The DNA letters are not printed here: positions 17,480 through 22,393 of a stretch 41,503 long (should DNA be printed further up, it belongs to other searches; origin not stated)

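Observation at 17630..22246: Primase-polymerase, SF3 helicase, proofreading exonuclease and PolA polymerase in one 1538-codon ORF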

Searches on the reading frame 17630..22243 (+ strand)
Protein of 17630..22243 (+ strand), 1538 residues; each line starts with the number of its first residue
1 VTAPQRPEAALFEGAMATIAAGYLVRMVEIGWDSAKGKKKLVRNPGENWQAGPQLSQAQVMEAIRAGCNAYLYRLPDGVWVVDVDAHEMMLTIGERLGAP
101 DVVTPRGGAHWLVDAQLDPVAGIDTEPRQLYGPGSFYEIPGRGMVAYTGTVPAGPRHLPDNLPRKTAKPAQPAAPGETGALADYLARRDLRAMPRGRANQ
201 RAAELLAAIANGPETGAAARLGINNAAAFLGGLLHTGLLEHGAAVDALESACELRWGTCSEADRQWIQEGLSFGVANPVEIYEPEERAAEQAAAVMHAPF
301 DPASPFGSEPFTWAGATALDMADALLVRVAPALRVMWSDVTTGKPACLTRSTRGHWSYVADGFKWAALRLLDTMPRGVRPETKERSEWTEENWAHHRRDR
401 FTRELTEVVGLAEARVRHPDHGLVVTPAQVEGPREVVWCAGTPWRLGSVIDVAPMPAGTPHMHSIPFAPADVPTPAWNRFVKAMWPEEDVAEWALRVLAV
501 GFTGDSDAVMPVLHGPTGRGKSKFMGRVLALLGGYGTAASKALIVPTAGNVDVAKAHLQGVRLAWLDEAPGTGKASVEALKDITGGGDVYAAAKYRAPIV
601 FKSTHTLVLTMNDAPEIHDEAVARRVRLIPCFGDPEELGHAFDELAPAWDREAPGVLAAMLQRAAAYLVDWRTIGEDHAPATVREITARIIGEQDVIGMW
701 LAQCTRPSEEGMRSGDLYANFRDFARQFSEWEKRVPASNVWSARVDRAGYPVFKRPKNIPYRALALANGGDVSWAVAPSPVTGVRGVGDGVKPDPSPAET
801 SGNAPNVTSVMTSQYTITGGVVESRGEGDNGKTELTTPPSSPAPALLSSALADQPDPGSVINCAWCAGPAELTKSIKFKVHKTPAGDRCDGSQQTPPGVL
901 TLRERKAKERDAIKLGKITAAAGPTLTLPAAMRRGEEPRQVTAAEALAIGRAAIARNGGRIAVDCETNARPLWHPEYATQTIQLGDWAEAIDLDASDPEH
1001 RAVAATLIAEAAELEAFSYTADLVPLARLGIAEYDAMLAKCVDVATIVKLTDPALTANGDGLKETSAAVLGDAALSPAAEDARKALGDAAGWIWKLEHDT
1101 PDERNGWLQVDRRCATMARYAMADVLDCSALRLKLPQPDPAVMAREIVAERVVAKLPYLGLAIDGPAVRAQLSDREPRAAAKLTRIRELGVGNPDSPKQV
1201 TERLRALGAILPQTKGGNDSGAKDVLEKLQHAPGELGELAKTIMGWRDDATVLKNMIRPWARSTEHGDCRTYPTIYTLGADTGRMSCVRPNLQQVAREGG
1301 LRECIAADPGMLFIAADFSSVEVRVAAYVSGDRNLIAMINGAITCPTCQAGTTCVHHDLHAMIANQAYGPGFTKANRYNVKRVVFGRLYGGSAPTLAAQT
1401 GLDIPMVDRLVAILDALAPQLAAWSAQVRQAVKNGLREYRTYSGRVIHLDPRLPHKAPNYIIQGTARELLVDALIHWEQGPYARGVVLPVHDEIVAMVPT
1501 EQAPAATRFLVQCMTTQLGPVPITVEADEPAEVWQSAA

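Call 4: search_protein_families(library=pfam, proteins=[window:17630-22243:+], max_evalue=0.1)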
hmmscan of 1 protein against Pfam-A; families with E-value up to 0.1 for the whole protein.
window:17630-22243:+ (1538 aa): 3 families
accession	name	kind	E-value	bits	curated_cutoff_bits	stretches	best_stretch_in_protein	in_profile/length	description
PF00476.26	DNA_pol_A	-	1.1e-40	140.3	34.3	1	1184-1528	23-374/381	DNA polymerase family A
PF19263.5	DUF5906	-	9.4e-09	36.4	27.6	1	513-625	1-114/114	Family of unknown function (DUF5906)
PF05272.17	VapE-like_dom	-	0.0019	18.1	25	1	509-633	52-169/217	Virulence-associated protein E-like domain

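Call 5: search_protein_families(library=phrogs, proteins=[window:17630-22243:+], max_evalue=0.001)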
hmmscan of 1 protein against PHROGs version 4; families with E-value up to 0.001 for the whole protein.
window:17630-22243:+ (1538 aa): 13 families
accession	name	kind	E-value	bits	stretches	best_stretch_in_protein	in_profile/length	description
phrog_17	-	DNA, RNA and nucleotide metabolism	4.9e-71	241.1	1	955-1529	667-1226/1445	DNA polymerase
phrog_1156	-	DNA, RNA and nucleotide metabolism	1.1e-39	137.7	1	467-753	516-808/855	DNA primase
phrog_2478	-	DNA, RNA and nucleotide metabolism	1.9e-19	70.3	1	471-737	543-811/854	DNA polymerase/primase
phrog_1829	-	DNA, RNA and nucleotide metabolism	2.3e-19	70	1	474-731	468-721/772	DNA primase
phrog_6088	-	DNA, RNA and nucleotide metabolism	4.2e-17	62.8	1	469-767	466-764/772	DNA primase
phrog_1883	-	DNA, RNA and nucleotide metabolism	2.9e-16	60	1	512-766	495-747/756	DNA helicase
phrog_864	-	DNA, RNA and nucleotide metabolism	1.7e-13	50.9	1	466-726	321-580/1064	DNA primase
phrog_2573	-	DNA, RNA and nucleotide metabolism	1.2e-12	48.7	1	1307-1515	11-246/336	DNA polymerase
phrog_7601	-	unknown function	9.2e-11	42.7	1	513-727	25-235/289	-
phrog_10285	-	DNA, RNA and nucleotide metabolism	6e-10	39.7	1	1300-1443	44-182/321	DNA polymerase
phrog_15971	-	DNA, RNA and nucleotide metabolism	9.7e-08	32.5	1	1248-1467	102-298/376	DNA polymerase I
phrog_16950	-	DNA, RNA and nucleotide metabolism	4.1e-06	26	1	508-634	559-691/843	DNA primase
phrog_7766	-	DNA, RNA and nucleotide metabolism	0.00018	22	1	1459-1517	109-164/186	DNA polymerase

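Call 7: search_dna_similar(query=window:17630-22243:+, collection=phages, mode=protein, max_rows=40)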
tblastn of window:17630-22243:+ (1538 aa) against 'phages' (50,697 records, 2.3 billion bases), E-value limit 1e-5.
Records with a match: 3050; places in all: 3058; records where one place covers at least 80% of the query: 0.
Best place of each record, by identity: <60% 3050.
By first word of the organism name: Mycobacterium 1681; Salmonella 245; Microbacterium 134; Escherichia 121; Gordonia 112; Arthrobacter 101; Streptococcus 92; Vibrio 74; Streptomyces 54; Rhodococcus 47; and 78 more.
By host as written in the record: Mycobacterium smegmatis mc2 155 1217; Mycobacterium smegmatis mc#155 239; - 173; Mycobacterium smegmatis mc2155 74; Microbacterium foliorum NRRL B-24224 64; Gordonia terrae 3612 51; Arthrobacter globiformis B-2979 46; Microbacterium foliorum NRRL B-24224 SEA 41; and 407 more.
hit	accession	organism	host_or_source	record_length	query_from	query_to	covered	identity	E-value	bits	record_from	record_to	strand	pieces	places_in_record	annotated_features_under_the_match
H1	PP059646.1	Microbacterium phage SanaSana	Microbacterium foliorum NRRL B-24224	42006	465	1523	55%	27.7%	4e-34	210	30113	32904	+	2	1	45: DNA polymerase I | 44: DNA primase/helicase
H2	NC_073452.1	Microbacterium phage BubbaBear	Microbacterium foliorum NRRL B-24224 SEA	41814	471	1534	56%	27.5%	2e-35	211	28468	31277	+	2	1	41: DNA polymerase I | 40: DNA primase/helicase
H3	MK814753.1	Microbacterium phage BubbaBear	Microbacterium foliorum NRRL B-24224 SEA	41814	471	1534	56%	27.5%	2e-35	211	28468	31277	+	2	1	41: DNA polymerase I | 40: DNA primase/helicase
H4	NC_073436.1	Microbacterium phage Arroyo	Microbacterium foliorum NRRL B-24224 SEA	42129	471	1534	56%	27.5%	4e-35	210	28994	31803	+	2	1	43: DNA polymerase I | 42: DNA primase/helicase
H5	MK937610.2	Microbacterium phage Arroyo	Microbacterium foliorum NRRL B-24224 SEA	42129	471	1534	56%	27.5%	4e-35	210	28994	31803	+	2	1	43: DNA polymerase I | 42: DNA primase/helicase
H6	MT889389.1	Microbacterium phage DickRichards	Microbacterium foliorum NRRL B-24224 SEA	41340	471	1534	56%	27.5%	5e-35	210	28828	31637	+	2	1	41: DNA polymerase I | 40: DNA primase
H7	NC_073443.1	Microbacterium phage DickRichards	Microbacterium foliorum NRRL B-24224 SEA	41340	471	1534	56%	27.5%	5e-35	210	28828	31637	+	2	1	41: DNA polymerase I | 40: DNA primase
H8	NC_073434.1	Microbacterium Phage DirtyBubble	Microbacterium foliorum NRRL B-24224 SEA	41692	465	1523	55%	27.6%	2e-34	210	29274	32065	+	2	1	42: DNA polymerase I | 41: DNA primase/helicase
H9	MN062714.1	Microbacterium Phage DirtyBubble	Microbacterium foliorum NRRL B-24224 SEA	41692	465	1523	55%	27.6%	2e-34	210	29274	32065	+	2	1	42: DNA polymerase I | 41: DNA primase/helicase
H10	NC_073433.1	Microbacterium phage Stoor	Microbacterium foliorum NRRL B-24224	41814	465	1523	55%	27.6%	5e-34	209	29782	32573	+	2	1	43: DNA polymerase I | 42: DNA primase/helicase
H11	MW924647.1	Microbacterium phage Stoor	Microbacterium foliorum NRRL B-24224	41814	465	1523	55%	27.6%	5e-34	209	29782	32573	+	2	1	43: DNA polymerase I | 42: DNA primase/helicase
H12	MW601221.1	Microbacterium phage BabyYoda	Microbacterium foliorum NRRL B-24224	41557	465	1523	55%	27.5%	5e-34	210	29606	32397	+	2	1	43: DNA polymerase I | 42: DNA primase/helicase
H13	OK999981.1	Microbacterium phage Skylord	Microbacterium foliorum NRRL B-24224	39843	471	1534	59%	25.5%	3e-29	196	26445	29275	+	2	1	40: DNA polymerase I | 39: DNA primase/helicase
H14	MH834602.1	Microbacterium phage Brahms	Microbacterium foliorum NRRL B-24224 SEA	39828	471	1534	59%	25.5%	4e-29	196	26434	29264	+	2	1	40: DNA polymerase I | 39: DNA primase/helicase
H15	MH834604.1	Microbacterium phage Coltrane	Microbacterium foliorum NRRL B-24224 SEA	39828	471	1534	59%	25.5%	4e-29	196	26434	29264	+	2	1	40: DNA polymerase I | 39: DNA primase/helicase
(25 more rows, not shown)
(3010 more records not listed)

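Call 9: find_homologous_proteins(query=window:17630-22243:+, max_evalue=1e-10)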
Query window:17630-22243:+ (1538 aa): 13 proteins with E <= 1e-10 among 8000 candidates.
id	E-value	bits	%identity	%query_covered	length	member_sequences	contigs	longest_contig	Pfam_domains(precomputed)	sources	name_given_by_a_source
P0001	0.0e+0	3519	100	100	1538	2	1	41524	PF19263.6,PF00476.27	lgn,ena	-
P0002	0.0e+0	2271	74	89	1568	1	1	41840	PF19263.6,PF00476.27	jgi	jgi:DNA polymerase I-like protein with 3'-5' exonuclease and polymerase domains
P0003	0.0e+0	2206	73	89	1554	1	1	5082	PF19263.6,PF00476.27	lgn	-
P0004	0.0e+0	2008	63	100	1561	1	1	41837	PF19263.6,PF00476.27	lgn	-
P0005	0.0e+0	1903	60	100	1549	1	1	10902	PF19263.6,PF00476.27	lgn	-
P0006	0.0e+0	1886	60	100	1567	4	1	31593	PF19263.6,PF00476.27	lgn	-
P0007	0.0e+0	1682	55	100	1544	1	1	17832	PF19263.6,PF00476.27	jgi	jgi:P4 family phage/plasmid primase-like protien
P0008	0.0e+0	1545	50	100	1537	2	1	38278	PF19263.6,PF00476.27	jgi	jgi:hypothetical protein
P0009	0.0e+0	1527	50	100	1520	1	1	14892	PF19263.6,PF00476.27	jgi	jgi:hypothetical protein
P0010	0.0e+0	1501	48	100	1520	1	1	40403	PF19263.6,PF00476.27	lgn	-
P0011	0.0e+0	1440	54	87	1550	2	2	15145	PF19263.6,PF00476.27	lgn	-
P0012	0.0e+0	1080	40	99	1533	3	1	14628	PF19263.6,PF00476.27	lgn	-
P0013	0.0e+0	1071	40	100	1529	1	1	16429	PF19263.6,PF00476.27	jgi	jgi:hypothetical protein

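Call 13: search_protein_families(library=pfam, proteins=[P0002, P0011, P0012], max_evalue=1)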
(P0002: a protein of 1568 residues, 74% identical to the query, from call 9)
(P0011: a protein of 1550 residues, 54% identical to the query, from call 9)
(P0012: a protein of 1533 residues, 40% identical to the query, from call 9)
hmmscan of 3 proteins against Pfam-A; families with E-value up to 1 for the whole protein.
P0002 (1568 aa): 3 families
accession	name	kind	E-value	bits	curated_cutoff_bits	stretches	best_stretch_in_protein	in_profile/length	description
PF00476.26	DNA_pol_A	-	1.3e-44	153.1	34.3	1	1212-1559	21-375/381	DNA polymerase family A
PF19263.5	DUF5906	-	3.1e-08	34.7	27.6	1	536-648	1-114/114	Family of unknown function (DUF5906)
PF05272.17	VapE-like_dom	-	0.0045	16.9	25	1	532-654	52-167/217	Virulence-associated protein E-like domain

P0011 (1550 aa): 4 families
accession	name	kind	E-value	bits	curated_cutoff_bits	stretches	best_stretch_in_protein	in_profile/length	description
PF00476.26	DNA_pol_A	-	1.7e-46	159.4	34.3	1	1197-1546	10-379/381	DNA polymerase family A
PF19263.5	DUF5906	-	1.2e-07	32.8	27.6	1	541-653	1-114/114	Family of unknown function (DUF5906)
PF05272.17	VapE-like_dom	-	0.0025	17.7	25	1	537-678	52-186/217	Virulence-associated protein E-like domain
PF01612.26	DNA_pol_A_exo1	-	0.22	11.7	23.6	1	981-1099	18-130/173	3'-5' exonuclease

P0012 (1533 aa): 9 families
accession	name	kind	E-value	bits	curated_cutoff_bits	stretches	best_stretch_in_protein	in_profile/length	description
PF00476.26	DNA_pol_A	-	1.9e-41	142.7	34.3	1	1198-1511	21-360/381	DNA polymerase family A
PF19263.5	DUF5906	-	6.8e-07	30.4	27.6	1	517-634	1-108/114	Family of unknown function (DUF5906)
PF13191.12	AAA_16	-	0.024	15.6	32.6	1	516-539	28-51/167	AAA ATPase domain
PF00004.35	AAA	-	0.025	15.5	21.2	1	516-535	2-21/131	ATPase family associated with various cellular activities (AAA)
PF13086.12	AAA_11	-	0.037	14.2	27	1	510-537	15-42/257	AAA domain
PF13245.12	AAA_19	-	0.096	13.3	25.1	1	514-555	13-55/134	AAA domain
PF12467.13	CMV_1a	-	0.12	13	25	1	1087-1182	66-161/184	Cucumber mosaic virus 1a protein family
PF07728.20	AAA_5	-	0.17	12.3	22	0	516-539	3-26/139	AAA domain (dynein-related subfamily)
PF13555.12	AAA_29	-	0.23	11.7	27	1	515-540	25-50/61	P-loop containing region of AAA domain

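Call 49: find_encoding_contigs(protein=P0010, flank=6000, max_places=2)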
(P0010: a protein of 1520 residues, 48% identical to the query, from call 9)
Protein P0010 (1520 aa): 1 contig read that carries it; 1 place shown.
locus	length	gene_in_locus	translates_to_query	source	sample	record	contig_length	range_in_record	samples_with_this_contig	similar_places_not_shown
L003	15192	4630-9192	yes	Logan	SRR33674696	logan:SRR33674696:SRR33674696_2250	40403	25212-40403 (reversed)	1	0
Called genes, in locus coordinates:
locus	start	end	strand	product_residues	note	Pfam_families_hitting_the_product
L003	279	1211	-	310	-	-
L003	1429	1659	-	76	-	-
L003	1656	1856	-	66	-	-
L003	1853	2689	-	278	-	-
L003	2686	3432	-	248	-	-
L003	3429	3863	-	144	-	-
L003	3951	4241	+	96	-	PF12728:HTH_17 (faint), PF00376:MerR (weak)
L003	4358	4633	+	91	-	-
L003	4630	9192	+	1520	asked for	PF19263:DUF5906 (weak), PF00476:DNA_pol_A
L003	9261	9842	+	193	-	-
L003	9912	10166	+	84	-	-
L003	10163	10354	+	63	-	-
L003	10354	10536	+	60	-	-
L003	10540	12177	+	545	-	-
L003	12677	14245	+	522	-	-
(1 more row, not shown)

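Call 50: find_encoding_contigs(protein=P0004, flank=6000, max_places=2)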
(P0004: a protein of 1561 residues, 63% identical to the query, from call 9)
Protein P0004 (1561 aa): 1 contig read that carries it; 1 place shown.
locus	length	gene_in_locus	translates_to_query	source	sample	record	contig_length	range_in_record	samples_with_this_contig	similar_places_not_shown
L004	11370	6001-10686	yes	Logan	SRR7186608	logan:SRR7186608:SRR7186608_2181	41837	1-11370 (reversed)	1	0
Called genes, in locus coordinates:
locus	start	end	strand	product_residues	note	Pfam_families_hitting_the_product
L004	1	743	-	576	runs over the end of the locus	PF00176:SNF2-rel_dom, PF00271:Helicase_C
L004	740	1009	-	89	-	-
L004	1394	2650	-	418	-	-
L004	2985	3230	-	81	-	-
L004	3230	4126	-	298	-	-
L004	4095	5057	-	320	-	-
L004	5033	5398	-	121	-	-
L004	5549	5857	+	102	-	PF12728:HTH_17 (weak)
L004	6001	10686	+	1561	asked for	PF19263:DUF5906, PF00476:DNA_pol_A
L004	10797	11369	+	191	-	?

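Call 51: find_encoding_contigs(protein=P0013, flank=6000, max_places=2)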
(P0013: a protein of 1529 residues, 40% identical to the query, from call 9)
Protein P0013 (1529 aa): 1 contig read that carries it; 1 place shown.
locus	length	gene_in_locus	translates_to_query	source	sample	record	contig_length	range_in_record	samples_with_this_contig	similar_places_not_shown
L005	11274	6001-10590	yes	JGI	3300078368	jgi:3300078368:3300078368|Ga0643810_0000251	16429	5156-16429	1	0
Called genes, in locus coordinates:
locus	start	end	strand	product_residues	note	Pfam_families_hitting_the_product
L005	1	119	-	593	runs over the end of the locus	PF00176:SNF2-rel_dom, PF00270:DEAD (faint), PF00271:Helicase_C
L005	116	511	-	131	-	-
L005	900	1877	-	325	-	-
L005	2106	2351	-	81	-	-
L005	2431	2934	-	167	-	-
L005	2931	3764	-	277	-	-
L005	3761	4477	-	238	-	-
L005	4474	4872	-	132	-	-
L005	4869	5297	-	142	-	-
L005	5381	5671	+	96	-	PF12728:HTH_17 (weak), PF00376:MerR (weak)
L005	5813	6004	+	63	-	-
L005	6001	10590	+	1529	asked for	PF19263:DUF5906 (weak), PF00476:DNA_pol_A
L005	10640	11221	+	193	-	-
